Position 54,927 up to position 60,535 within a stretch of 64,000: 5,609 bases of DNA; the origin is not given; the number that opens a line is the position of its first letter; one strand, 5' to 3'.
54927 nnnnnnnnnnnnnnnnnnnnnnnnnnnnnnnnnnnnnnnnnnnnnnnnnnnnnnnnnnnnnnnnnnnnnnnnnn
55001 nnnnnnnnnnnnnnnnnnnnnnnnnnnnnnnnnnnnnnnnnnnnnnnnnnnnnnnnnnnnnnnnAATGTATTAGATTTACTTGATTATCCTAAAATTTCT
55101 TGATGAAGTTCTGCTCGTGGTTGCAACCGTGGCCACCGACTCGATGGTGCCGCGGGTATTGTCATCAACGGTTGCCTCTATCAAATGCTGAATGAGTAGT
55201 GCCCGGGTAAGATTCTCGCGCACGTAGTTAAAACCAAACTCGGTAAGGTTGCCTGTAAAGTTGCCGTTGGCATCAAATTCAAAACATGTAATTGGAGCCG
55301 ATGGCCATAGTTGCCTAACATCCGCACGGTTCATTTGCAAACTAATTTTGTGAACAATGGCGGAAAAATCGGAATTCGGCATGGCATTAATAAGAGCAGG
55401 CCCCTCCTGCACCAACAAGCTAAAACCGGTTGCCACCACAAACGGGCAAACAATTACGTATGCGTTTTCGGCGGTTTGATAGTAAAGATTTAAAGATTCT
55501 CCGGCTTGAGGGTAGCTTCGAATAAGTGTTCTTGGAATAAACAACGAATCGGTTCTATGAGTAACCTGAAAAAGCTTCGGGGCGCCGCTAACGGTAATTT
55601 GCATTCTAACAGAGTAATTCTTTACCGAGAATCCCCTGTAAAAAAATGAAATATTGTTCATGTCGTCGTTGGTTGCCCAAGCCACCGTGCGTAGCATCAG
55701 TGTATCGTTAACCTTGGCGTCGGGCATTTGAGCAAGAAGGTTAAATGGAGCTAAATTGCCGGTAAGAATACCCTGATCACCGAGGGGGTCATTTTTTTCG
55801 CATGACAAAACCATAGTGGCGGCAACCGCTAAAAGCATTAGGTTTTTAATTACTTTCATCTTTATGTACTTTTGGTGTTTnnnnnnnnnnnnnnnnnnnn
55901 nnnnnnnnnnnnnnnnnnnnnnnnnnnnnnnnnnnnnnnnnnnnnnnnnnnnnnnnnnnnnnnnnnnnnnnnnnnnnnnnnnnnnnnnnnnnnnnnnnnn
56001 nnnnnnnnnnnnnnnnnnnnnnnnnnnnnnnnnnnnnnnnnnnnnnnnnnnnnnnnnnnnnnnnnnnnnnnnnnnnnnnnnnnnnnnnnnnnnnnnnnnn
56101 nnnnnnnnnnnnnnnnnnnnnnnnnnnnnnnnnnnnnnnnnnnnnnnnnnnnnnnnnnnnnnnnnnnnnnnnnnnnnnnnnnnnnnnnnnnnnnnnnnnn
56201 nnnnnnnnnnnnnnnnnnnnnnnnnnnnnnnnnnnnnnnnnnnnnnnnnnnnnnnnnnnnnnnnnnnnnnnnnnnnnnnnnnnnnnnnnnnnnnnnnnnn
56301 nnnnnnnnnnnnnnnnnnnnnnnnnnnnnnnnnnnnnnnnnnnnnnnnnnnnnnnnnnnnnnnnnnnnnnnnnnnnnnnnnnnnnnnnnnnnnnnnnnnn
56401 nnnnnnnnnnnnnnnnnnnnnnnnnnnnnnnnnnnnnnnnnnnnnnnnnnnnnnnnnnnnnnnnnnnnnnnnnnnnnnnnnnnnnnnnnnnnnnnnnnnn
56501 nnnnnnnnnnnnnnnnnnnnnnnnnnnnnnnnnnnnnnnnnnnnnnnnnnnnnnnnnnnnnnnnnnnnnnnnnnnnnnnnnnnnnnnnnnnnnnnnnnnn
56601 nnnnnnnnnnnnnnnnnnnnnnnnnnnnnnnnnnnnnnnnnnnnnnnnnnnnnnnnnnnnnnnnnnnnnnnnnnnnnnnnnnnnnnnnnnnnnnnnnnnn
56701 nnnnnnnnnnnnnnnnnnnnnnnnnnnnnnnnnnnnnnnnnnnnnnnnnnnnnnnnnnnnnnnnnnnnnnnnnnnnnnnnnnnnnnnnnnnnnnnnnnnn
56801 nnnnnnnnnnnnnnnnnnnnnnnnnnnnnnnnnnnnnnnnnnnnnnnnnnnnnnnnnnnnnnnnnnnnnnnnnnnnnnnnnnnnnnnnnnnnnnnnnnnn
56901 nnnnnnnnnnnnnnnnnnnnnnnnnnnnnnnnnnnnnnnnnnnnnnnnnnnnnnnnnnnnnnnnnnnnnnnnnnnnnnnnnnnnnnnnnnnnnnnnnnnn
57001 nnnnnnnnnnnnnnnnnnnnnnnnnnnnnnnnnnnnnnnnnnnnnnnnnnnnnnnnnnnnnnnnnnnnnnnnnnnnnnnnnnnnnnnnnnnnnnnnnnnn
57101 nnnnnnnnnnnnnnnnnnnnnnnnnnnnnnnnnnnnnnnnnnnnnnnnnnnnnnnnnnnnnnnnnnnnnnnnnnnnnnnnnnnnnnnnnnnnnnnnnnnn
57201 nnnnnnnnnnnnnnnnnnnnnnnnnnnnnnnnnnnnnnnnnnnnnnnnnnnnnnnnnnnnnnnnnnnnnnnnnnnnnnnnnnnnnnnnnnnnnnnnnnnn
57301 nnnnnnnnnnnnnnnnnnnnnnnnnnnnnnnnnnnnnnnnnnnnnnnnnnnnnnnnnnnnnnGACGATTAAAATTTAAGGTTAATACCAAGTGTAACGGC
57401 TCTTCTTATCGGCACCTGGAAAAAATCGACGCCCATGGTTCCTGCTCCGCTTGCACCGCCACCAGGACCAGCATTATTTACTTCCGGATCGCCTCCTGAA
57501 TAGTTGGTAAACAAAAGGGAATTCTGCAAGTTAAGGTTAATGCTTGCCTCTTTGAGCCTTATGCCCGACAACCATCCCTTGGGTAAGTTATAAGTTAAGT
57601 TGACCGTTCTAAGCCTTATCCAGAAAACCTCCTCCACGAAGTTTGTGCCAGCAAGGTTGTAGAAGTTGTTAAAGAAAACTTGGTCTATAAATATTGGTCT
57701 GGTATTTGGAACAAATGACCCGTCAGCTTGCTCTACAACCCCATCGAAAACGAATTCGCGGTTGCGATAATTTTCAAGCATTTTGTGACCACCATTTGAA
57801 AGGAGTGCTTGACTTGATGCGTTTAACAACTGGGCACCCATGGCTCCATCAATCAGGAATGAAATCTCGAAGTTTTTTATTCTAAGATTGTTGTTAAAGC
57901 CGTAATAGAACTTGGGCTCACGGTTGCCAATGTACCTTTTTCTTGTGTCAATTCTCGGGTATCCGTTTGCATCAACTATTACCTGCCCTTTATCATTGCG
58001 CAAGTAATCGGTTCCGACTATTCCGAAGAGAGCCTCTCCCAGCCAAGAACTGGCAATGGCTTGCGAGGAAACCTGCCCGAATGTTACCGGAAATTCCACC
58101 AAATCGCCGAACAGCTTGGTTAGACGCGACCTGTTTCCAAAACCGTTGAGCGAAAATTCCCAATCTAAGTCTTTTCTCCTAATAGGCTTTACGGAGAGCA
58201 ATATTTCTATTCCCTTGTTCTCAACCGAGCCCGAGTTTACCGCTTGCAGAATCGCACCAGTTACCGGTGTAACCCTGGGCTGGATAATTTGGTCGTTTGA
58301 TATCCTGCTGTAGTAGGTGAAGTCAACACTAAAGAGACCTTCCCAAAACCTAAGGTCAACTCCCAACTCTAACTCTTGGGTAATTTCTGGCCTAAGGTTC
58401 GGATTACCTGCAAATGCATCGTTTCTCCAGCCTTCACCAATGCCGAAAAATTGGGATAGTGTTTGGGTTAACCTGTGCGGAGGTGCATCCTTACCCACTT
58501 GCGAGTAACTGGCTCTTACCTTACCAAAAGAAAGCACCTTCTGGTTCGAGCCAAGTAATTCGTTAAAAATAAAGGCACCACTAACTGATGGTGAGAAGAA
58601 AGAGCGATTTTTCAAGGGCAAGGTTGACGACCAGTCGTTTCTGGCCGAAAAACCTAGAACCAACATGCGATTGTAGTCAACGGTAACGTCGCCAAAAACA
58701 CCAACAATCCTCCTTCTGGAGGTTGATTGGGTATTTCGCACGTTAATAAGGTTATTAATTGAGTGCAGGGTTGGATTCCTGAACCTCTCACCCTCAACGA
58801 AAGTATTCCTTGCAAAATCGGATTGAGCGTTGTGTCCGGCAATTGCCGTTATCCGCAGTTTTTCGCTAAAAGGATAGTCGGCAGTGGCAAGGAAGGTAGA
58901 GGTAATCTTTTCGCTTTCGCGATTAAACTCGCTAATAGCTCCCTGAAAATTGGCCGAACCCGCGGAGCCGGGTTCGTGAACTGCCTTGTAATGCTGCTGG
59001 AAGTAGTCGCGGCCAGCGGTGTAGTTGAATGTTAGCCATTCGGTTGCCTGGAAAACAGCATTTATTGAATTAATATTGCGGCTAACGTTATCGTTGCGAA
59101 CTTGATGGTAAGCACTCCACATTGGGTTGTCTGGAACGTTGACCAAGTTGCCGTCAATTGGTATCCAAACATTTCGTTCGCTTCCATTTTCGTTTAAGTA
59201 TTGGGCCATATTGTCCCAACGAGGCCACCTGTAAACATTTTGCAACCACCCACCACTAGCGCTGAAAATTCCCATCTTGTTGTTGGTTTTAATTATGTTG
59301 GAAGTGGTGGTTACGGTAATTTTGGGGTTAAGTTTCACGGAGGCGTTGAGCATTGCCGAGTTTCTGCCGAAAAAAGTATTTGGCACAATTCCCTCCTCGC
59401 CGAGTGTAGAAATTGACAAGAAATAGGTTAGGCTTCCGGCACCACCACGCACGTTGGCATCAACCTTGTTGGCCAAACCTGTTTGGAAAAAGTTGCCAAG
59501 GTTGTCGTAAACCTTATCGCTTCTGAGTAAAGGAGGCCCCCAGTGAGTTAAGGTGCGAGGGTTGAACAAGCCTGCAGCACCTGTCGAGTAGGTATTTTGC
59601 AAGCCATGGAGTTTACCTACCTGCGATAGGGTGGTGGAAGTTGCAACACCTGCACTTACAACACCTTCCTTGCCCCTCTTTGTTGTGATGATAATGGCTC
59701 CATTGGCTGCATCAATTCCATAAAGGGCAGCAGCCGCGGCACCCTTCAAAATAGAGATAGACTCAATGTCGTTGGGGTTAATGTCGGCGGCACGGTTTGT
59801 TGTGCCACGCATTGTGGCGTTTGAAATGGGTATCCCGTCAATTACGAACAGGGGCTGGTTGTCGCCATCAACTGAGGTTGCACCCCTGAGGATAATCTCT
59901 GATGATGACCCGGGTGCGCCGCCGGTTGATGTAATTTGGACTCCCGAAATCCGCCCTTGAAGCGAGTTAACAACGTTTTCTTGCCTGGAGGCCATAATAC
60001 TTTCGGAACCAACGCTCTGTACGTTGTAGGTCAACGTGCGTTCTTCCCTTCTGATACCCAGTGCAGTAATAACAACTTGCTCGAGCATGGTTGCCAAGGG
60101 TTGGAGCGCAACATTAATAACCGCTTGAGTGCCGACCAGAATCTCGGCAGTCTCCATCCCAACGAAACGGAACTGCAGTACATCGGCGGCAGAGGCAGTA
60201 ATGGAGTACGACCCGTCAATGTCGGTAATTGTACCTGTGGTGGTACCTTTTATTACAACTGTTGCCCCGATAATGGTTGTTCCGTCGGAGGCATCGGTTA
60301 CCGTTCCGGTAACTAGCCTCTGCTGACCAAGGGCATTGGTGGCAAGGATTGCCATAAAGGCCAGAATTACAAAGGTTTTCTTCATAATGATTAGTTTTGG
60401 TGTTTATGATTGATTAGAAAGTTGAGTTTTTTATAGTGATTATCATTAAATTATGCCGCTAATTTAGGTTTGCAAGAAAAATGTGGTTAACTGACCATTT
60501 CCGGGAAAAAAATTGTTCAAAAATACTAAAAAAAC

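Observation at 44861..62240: SusC/SusD locus joined to MurNAc catabolism and a T9SS-secreted cell-wall amidase: candidate peptidoglycan-foraging PUL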

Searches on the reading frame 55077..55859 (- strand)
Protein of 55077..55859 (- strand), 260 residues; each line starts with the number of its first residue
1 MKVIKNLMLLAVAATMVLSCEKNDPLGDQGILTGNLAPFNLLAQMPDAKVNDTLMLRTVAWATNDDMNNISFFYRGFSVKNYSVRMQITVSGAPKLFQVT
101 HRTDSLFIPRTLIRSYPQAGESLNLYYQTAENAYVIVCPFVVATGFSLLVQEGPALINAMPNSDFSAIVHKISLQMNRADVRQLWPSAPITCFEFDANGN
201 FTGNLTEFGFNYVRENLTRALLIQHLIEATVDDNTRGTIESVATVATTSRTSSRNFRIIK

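Call 3: search_protein_families(library=pfam, proteins=[window:55077-55859:-], max_evalue=0.01)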
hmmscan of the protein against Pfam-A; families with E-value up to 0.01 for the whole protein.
window:55077-55859:- (260 aa): 0 families

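Call 4: search_protein_families(library=ncbifam, proteins=[window:55077-55859:-], max_evalue=0.01)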
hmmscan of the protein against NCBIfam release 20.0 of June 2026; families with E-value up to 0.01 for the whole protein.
window:55077-55859:- (260 aa): 0 families

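Call 43: find_homologous_proteins(query=window:55077-55859:-, max_evalue=0.00001)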
Query window:55077-55859:- (260 aa): 66 proteins with E <= 0.00001 among 668 candidates.
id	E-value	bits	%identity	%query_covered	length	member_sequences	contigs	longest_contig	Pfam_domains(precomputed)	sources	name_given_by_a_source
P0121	3.1e-168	575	100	100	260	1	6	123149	-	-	-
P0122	8.7e-117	407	87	81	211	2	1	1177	-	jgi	jgi:hypothetical protein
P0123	7.2e-105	368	64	100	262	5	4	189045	-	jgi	jgi:hypothetical protein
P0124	2.2e-103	363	62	100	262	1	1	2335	-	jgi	jgi:hypothetical protein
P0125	5.6e-102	358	63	100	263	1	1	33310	-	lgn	-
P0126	5.5e-100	352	62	100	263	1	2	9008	-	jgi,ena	-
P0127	2.3e-95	336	59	100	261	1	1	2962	-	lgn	-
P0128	1.1e-94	334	59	100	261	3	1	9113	-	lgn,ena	-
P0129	2.7e-94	333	58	100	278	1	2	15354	-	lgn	-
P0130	2.5e-93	330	60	100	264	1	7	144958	-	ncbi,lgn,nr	ncbi:MAG TPA: hypothetical protein VLH37_10000 [Bacteroidales bacterium]|nr:hypothetical protein [Ba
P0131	2.6e-93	330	58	100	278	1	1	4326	-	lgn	-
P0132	4.5e-93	329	59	100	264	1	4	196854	-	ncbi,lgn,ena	-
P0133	7.4e-93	328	58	100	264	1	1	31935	-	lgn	-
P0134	1.1e-92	328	57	100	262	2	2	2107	-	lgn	-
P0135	1.2e-92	328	58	100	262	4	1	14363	-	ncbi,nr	ncbi:MAG: hypothetical protein K0B09_12090 [Bacteroidales bacterium]|nr:hypothetical protein [Bacter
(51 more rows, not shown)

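Call 50: predict_structure(alignment_id=A2)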
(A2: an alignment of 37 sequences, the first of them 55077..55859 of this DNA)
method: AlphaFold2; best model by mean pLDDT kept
length: 260 residues; sequences in the alignment: 37
mean_pLDDT: 88.3   pTM: 0.68
mean pLDDT of the five models: 88.3, 87.3, 86.5, 86.1, 86.1
residues with pLDDT >= 90: 166; 70-90: 66; 50-70: 24; < 50: 4
segments of 3 or more residues with pLDDT < 50: 21-24
pLDDT, mean of each block of 10 residues (from residue 1): 81 71 50 66 89 92 86 92 97 97 87 94 85 88 75 95 96 98 97 96 97 98 98 92 91 90
secondary structure, 60 per line:
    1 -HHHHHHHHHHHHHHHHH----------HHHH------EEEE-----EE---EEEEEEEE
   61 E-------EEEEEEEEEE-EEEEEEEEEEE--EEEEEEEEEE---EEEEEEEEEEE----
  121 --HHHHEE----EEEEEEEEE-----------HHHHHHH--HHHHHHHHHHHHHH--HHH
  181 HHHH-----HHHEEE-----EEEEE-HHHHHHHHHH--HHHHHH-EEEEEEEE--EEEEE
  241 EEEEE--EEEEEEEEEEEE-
elements in order: H2-18 H29-32 E39-42 E53-61 E69-78 E80-90 E93-102 E106-116 H123-126 E133-141 H153-159 H162-175 H178-184 E193-195 E201-205 H207-216 H219-224 E226-233 E236-245 E248-259

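Call 54: fold_search(model_id=the predicted structure, library=pdb)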
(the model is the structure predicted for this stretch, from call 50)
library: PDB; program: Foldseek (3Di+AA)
matches with E <= 10: 1869; with E <= 0.001: 0
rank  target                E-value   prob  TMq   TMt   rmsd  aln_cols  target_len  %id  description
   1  7usy_J                2.2e-03  1.00  0.27  0.20  16.1       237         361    8  Structure of C. elegans TMC-1 complex with ARRD-6 (released 2022-10-19)
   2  5xyr                  1.1e-02  0.15  0.16  0.05  24.9       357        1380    7  Crystal structure of a serine protease from Streptococcus species (released 2018-08-08)
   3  4gej_D                1.3e-02  0.91  0.24  0.43  12.0       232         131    5  N-terminal domain of VDUP-1 (released 2013-02-27)
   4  4gei                  1.8e-02  0.85  0.25  0.42  12.2       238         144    5  N-terminal domain of VDUP-1 (released 2013-02-27)
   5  4gej_B                1.9e-02  0.89  0.24  0.42  14.4       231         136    7  N-terminal domain of VDUP-1 (released 2013-02-27)
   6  4r7v                  1.9e-02  0.82  0.23  0.37  12.2       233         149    7  Crystal structure of N-lobe of human ARRDC3(1-165) (released 2014-10-01)
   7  4gej_J                2.0e-02  0.89  0.23  0.43  10.4       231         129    5  N-terminal domain of VDUP-1 (released 2013-02-27)
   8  8p0x_P                2.0e-02  0.41  0.19  0.17  15.8       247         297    6  Structure of the human Commander complex Retriever Subcomplex (released 2024-03-20)
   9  5xxz_B                2.5e-02  0.08  0.12  0.04  26.8       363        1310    7  Crystal structure of a serine protease from Streptococcus species (released 2018-08-08)
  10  4be5_A                2.8e-02  0.07  0.11  0.12  26.0       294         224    6  V. cholera biofilm scaffolding protein RbmA (released 2013-12-18)
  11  4j2q_B                3.5e-02  0.57  0.21  0.17  13.9       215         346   10  Crystal structure of C-terminally truncated arrestin reveals mechanism of arrestin activation (released 2013-05-01)
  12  4ll1_C                4.1e-02  0.66  0.22  0.20  13.5       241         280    5  The structure of the TRX and TXNIP complex (released 2014-02-05)
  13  4r7x_B                5.4e-02  0.60  0.24  0.36  16.4       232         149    8  Crystal structure of N-lobe of human ARRDC3(1-180) (released 2014-10-01)
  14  4kkq_A                5.4e-02  0.04  0.10  0.11  27.2       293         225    8  Crystal structure of Vibrio cholerae RbmA (crystal form 1) (released 2013-05-22)
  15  8cs9_X                5.8e-02  0.63  0.21  0.09  17.7       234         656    7  Composite reconstruction of Class 1 of the erythrocyte ankyrin-1 complex (released 2022-07-20)
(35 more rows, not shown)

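Call 64: search_protein_representatives(alignment_id=A2)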
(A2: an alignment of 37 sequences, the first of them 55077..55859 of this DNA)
Query: 37 sequences, 263 profile positions. Proteins with E-value up to 0.001 (for the whole library): 33; up to 1e-10: 25; up to 1e-30: 12. The best 33 are listed.
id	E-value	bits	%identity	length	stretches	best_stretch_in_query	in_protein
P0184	9.5e-123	425.1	-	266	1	1-263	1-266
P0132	8.3e-107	372.8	-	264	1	1-263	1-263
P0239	2.7e-100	351.5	-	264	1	1-262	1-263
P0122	4.6e-80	285.1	-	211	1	50-263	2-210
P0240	9.3e-53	195.6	-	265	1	1-251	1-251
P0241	6.5e-52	192.8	-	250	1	15-263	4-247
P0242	8.1e-52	192.5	-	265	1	1-263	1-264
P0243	3.4e-47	177.4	-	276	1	1-262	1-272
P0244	1.3e-46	175.5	-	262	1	5-251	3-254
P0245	2.8e-41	158.0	-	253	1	12-243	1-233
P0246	1.4e-39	152.5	-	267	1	8-254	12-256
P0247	2.0e-32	129.0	-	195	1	6-177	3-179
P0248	1.5e-21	93.3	-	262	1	1-227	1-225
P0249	3.5e-19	85.6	-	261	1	4-260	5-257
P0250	1.4e-18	83.6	-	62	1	1-56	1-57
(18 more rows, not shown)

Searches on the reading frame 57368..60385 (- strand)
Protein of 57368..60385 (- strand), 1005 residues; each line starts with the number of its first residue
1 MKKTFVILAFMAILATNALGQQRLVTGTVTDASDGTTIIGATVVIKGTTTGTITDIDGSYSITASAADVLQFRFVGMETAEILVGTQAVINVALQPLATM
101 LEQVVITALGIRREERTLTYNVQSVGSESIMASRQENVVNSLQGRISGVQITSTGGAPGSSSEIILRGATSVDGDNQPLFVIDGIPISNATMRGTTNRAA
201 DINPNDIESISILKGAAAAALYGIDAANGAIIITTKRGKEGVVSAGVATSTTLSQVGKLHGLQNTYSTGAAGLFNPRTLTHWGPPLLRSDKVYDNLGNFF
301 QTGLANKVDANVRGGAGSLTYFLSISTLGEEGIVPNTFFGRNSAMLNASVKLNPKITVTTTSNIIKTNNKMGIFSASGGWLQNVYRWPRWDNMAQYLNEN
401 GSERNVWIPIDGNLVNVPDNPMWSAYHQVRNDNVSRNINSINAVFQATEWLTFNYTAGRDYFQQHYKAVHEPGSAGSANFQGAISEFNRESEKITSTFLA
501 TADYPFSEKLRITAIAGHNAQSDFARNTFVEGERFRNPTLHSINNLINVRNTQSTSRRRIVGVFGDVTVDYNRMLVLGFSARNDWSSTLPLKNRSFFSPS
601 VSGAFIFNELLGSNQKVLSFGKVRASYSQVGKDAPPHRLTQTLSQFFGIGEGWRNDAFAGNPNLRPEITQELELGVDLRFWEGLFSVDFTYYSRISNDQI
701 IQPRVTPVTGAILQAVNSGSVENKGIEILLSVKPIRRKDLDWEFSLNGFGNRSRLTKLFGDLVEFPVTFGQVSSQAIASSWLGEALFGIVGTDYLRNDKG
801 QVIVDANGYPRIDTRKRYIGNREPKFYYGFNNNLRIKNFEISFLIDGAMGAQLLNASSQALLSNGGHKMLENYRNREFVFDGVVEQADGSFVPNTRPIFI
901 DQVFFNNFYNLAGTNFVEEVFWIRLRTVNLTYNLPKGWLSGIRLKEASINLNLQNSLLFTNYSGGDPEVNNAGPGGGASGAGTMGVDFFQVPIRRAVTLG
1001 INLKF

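Call 3: search_protein_families(library=pfam, proteins=[window:57368-60385:-], max_evalue=0.01)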
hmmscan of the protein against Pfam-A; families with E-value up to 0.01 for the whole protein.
window:57368-60385:- (1005 aa): 4 families
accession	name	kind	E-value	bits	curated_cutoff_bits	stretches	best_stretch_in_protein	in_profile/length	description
PF00593.30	TonB_dep_Rec_b-barrel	-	3.1e-19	70.6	27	1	379-753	13-350/436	TonB dependent receptor-like, beta-barrel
PF07715.20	Plug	-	6.7e-19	68.8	23.9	1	116-230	3-107/107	TonB-dependent Receptor Plug Domain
PF13715.12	CarbopepD_reg_2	-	5e-16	58.9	32.2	1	25-106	1-88/88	CarboxypepD_reg-like domain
PF13620.12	CarboxypepD_reg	-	1.2e-08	35.6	32.3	1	25-94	2-81/82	Carboxypeptidase regulatory-like domain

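Call 4: search_protein_families(library=ncbifam, proteins=[window:57368-60385:-], max_evalue=0.01)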
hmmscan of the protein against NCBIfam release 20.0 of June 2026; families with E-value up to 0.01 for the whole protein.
window:57368-60385:- (1005 aa): 11 families
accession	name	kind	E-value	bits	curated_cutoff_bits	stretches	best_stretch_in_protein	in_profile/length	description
TIGR04056.1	OMP_RagA_SusC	subfamily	1.4e-187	626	368.25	1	25-1005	3-981/981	SusC/RagA family TonB-linked outer membrane protein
TIGR04057.1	SusC_RagA_signa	signature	2.5e-15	56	46.2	1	206-236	1-31/31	SusC/RagA subfamily TonB-dependent outer membrane receptor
TIGR01785.1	TonB-hemin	subfamily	4.3e-15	55.2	316.85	2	553-730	358-543/677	TonB-dependent heme/hemoglobin receptor family protein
TIGR01779.1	TonB-B12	equivalog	4.3e-14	52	599.7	1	90-252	17-173/614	TonB-dependent vitamin B12 receptor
TIGR01786.1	TonB-hemlactrns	subfamily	3.2e-07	29.1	323.75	2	469-730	306-561/719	TonB-dependent hemoglobin/transferrin/lactoferrin family receptor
NF050067.1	TonBEntbctnRecCfrA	equivalog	4.1e-06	25.4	1200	0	660-745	473-568/698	TonB-dependent ferric enterobactin receptor CfrA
NF049946.1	TonB_dep_CU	exception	4.3e-05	22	700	1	136-241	75-175/683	TonB-dependent receptor, CU motif-type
NF053590.1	TonB_dep_TOL0244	equivalog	8.8e-05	21.3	645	1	167-241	73-145/604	TOL_0244 family TonB-dependent receptor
NF053692.1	BamP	equivalog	0.0004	19.9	230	1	1-109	1-113/251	BamP family beta-barrel-assembly machinery protein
NF033510.3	Ca_tandemer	repeat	0.0021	18.4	50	0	16-70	26-75/96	Ca2+-stabilized repeat-containing adhesin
NF049944.1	TonB_dep_PUIUD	equivalog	0.0036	15.7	850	1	100-241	39-175/686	TonB-dependent receptor, PUIUD motif-type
